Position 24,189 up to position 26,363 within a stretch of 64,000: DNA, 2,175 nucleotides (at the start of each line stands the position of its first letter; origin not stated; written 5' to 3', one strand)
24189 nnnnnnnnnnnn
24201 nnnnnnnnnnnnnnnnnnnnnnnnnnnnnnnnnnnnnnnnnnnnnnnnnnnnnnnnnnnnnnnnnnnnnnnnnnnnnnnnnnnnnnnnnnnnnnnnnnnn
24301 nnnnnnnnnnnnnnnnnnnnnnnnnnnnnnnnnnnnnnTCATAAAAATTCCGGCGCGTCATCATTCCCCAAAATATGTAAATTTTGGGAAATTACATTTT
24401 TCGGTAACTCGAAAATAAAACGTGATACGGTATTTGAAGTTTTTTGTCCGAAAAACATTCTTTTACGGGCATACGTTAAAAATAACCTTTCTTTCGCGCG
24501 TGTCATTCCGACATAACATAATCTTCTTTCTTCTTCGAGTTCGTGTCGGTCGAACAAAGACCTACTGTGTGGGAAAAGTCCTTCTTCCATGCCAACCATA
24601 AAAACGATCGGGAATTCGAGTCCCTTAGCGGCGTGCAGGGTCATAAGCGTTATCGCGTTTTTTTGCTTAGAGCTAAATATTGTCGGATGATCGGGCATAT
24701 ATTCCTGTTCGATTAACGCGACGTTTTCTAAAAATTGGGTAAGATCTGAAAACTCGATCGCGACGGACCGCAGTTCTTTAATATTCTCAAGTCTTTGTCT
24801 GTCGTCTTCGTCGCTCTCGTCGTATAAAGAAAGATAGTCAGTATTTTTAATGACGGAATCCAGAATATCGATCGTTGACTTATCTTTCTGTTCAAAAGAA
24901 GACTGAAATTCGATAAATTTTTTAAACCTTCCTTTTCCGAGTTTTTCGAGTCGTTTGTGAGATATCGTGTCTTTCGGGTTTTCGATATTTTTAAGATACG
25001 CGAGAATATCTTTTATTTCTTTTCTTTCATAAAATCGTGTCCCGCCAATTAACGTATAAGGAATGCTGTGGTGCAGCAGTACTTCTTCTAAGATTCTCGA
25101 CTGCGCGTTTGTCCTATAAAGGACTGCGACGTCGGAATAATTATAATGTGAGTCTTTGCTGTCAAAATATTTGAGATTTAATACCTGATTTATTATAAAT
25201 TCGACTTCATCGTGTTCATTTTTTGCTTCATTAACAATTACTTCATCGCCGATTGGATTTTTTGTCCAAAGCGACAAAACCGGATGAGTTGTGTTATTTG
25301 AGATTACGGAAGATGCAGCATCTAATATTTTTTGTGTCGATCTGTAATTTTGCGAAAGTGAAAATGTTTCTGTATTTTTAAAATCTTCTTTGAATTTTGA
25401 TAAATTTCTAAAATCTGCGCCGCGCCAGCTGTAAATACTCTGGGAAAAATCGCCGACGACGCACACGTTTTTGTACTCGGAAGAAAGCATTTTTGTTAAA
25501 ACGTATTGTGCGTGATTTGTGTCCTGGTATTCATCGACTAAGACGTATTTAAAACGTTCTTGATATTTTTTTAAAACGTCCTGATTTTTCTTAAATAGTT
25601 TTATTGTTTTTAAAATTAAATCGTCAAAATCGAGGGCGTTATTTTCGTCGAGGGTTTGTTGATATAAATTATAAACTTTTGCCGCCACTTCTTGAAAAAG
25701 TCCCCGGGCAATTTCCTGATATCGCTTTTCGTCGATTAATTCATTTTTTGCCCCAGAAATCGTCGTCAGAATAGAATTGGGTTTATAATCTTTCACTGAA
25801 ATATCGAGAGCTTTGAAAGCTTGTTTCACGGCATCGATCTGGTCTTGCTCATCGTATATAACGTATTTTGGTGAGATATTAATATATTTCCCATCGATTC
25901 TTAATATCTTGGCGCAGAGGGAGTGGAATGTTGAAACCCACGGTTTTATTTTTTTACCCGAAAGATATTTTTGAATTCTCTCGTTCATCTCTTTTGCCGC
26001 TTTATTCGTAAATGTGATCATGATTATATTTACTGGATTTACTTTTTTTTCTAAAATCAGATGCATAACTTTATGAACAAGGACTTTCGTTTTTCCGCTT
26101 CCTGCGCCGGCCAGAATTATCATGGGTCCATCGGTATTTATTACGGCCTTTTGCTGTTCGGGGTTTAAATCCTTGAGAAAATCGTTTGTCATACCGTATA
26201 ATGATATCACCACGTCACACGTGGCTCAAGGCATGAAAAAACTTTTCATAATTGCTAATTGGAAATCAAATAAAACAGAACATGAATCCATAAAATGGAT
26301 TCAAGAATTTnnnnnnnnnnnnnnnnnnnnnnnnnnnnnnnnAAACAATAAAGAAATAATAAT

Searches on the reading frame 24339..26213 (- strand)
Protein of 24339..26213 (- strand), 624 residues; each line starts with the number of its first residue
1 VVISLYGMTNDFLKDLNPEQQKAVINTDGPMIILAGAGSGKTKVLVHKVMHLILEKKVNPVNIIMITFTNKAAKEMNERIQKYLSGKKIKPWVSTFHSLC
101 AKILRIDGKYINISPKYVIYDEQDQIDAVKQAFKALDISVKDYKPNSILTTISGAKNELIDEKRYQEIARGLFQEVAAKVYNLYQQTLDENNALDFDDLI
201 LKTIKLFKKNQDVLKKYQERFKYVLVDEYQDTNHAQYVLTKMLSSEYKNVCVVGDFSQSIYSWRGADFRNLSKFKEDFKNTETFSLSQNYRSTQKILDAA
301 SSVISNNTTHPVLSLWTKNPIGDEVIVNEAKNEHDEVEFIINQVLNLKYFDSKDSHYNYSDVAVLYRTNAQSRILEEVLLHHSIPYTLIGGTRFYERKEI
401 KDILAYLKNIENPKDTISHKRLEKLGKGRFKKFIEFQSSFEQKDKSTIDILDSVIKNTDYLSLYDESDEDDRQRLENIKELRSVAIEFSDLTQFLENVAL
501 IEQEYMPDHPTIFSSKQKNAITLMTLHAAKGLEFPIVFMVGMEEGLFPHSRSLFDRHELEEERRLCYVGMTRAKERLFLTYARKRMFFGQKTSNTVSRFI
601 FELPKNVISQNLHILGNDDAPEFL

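Call 36: search_protein_families(library=pfam, proteins=[window:24339-26213:-], max_evalue=0.001)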
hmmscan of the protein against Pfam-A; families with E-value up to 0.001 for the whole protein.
window:24339-26213:- (624 aa): 9 families
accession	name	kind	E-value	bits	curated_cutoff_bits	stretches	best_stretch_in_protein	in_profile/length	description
PF00580.27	UvrD-helicase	-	3.7e-91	306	23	1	16-279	1-271/271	UvrD/REP helicase N-terminal domain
PF13361.12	UvrD_C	-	7.3e-67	226.7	25.6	2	285-428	2-141/350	UvrD-like helicase C-terminal domain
PF13245.12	AAA_19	-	1.6e-24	87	25.1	1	20-262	1-132/134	AAA domain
PF13538.12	UvrD_C_2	-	2.9e-10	40.3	27.4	1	522-579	3-51/52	UvrD-like helicase C-terminal domain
PF01443.25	Viral_helicase1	-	1.7e-09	38.3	21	0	206-333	46-169/228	Viral superfamily 1 RNA helicase core domain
PF13604.12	AAA_30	-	4.2e-09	36.9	27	1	16-127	2-101/191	AAA domain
PF13173.12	AAA_14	-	0.00018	21.9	27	0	181-253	20-96/129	AAA domain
PF13086.12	AAA_11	-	0.00041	20.7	27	1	17-258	3-249/257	AAA domain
PF00270.35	DEAD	-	0.0007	19.8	26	0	18-89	2-74/167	DEAD/DEAH box helicase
